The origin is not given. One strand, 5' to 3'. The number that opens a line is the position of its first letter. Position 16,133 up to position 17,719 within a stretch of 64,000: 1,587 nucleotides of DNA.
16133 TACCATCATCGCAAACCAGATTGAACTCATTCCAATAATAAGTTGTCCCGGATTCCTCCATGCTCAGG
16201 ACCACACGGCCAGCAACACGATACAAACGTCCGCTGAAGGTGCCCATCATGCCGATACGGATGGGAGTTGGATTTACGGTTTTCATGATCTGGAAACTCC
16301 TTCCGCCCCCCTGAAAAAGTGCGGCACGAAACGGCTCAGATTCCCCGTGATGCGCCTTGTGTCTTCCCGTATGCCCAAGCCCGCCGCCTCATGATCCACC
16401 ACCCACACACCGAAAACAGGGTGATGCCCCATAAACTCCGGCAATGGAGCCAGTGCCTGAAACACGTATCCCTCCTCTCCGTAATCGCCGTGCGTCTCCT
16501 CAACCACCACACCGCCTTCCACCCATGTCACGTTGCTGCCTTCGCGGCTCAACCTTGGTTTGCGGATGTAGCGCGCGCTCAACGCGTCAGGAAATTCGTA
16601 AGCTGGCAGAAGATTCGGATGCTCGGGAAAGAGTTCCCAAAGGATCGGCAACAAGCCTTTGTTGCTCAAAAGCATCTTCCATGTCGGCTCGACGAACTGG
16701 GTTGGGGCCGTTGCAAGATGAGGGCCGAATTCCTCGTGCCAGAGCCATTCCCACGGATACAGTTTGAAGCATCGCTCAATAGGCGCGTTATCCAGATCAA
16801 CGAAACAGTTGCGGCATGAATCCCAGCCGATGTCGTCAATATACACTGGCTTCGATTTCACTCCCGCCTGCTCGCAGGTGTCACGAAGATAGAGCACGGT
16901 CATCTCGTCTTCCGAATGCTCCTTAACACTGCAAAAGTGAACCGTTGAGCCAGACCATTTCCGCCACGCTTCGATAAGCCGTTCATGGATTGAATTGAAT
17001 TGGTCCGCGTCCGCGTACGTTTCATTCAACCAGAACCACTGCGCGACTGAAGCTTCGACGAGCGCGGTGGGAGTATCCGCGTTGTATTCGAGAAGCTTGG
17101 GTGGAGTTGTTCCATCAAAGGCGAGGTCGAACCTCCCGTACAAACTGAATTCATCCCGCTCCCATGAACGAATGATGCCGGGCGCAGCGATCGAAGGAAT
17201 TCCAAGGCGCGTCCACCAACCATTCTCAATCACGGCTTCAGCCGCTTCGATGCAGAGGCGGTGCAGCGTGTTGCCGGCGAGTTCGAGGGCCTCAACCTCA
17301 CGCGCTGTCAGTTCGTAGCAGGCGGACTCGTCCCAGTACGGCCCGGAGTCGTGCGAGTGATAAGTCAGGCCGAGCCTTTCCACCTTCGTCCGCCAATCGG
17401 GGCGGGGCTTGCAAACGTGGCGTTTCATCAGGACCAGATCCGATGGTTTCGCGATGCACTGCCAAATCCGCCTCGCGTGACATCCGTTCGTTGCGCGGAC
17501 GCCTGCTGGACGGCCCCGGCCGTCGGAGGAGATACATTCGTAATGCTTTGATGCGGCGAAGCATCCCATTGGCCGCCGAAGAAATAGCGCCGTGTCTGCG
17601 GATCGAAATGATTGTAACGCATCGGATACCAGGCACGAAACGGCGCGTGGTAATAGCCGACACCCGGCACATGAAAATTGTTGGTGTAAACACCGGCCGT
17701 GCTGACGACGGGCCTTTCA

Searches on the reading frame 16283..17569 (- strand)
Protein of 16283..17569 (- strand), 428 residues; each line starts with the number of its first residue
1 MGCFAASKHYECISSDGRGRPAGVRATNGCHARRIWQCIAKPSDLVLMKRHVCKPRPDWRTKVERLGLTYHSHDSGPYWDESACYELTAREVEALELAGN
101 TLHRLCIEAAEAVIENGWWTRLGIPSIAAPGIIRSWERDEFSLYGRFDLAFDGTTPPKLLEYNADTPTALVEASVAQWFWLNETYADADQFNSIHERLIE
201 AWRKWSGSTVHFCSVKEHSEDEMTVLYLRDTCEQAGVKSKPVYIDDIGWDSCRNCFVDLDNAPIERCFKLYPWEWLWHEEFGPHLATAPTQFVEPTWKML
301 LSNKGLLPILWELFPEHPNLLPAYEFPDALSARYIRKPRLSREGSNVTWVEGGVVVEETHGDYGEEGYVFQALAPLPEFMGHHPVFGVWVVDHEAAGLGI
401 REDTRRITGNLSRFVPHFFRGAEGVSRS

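Call 49: find_encoding_contigs(protein=window:16283-17569:-, flank=10000, max_places=10)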
Protein window:16283-17569:- (428 aa): no gene with exactly this product is on record in the collection.
